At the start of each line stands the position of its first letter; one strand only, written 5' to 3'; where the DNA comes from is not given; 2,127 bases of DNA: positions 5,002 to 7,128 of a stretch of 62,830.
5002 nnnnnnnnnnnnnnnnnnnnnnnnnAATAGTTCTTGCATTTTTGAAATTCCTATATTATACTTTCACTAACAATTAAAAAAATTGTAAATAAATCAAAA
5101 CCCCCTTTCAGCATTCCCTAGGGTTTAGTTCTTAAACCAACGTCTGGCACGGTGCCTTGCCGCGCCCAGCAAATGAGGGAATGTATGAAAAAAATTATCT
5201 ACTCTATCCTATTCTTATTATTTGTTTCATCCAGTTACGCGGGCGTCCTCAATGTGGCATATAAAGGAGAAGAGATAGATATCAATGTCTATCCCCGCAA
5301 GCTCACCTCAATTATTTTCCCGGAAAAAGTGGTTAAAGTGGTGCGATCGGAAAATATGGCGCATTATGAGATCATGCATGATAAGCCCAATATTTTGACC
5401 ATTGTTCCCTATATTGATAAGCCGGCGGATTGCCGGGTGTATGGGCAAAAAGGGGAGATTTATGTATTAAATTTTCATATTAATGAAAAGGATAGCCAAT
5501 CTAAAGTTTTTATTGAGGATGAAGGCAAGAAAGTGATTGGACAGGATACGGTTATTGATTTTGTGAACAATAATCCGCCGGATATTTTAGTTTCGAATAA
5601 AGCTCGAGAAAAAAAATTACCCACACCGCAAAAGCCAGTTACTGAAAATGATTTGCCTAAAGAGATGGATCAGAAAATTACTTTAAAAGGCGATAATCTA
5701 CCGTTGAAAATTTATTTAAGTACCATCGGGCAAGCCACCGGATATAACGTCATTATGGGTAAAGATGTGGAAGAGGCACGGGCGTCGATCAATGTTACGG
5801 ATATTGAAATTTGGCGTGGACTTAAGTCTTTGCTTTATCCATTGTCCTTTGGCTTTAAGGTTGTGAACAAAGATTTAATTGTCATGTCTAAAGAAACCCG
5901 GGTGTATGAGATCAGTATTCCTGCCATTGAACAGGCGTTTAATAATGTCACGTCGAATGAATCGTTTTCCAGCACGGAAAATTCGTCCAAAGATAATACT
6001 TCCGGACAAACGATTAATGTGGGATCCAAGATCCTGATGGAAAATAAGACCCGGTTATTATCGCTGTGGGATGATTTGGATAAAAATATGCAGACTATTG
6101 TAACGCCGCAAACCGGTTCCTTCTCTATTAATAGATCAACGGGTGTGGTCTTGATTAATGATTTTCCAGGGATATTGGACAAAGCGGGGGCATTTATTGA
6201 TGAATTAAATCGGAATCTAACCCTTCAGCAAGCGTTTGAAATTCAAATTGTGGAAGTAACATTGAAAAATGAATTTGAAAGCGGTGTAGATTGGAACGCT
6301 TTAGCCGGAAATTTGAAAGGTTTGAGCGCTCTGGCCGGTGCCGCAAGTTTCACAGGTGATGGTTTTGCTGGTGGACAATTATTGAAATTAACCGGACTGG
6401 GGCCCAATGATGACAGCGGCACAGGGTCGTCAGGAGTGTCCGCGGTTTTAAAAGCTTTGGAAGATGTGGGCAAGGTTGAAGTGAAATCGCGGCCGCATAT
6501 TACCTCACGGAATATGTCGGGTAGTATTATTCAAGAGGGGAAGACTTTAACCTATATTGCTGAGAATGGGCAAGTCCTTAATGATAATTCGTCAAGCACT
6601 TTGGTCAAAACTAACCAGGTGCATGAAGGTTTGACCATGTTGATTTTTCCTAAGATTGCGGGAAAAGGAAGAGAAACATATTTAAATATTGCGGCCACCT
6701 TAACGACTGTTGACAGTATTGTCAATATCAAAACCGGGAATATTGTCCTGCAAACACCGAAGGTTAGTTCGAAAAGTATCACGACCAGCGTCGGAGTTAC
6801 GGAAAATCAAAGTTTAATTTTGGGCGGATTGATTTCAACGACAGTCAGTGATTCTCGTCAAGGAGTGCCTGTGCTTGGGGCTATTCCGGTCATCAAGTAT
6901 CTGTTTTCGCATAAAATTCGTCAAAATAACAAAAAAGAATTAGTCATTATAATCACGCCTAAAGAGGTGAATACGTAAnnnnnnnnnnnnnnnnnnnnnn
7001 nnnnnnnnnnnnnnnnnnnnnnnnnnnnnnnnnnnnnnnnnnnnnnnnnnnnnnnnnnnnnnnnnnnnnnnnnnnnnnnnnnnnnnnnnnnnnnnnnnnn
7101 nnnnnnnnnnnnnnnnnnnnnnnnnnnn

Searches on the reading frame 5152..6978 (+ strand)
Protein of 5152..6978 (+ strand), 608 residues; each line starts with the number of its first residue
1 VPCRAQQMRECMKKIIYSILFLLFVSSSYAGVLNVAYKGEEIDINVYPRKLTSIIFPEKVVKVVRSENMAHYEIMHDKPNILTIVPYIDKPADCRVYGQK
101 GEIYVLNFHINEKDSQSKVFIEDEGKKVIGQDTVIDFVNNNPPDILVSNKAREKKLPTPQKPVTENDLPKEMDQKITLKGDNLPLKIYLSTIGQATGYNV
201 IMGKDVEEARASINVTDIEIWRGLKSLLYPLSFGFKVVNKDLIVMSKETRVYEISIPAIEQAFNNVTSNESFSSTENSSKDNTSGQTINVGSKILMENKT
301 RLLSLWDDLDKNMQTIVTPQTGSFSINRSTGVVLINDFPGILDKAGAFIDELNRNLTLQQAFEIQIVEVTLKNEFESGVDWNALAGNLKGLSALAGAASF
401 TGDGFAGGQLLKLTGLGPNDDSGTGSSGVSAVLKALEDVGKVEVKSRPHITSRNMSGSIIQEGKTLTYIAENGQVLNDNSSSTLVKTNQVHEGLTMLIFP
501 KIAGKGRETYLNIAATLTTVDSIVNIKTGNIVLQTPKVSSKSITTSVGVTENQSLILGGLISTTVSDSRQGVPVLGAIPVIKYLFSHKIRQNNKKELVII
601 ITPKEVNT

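Call 56: search_protein_families(library=pfam, proteins=[window:5152-6978:+], max_evalue=0.00001)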
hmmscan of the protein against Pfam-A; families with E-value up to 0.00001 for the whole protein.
window:5152-6978:+ (608 aa): 2 families
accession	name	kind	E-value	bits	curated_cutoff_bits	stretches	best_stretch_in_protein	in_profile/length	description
PF00263.26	Secretin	-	9.6e-29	100.6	27.5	1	435-604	1-166/169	Bacterial type II and III secretion system protein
PF07655.18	Secretin_N_2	-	9.7e-06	26.5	23.4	1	266-331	21-91/91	Secretin N-terminal domain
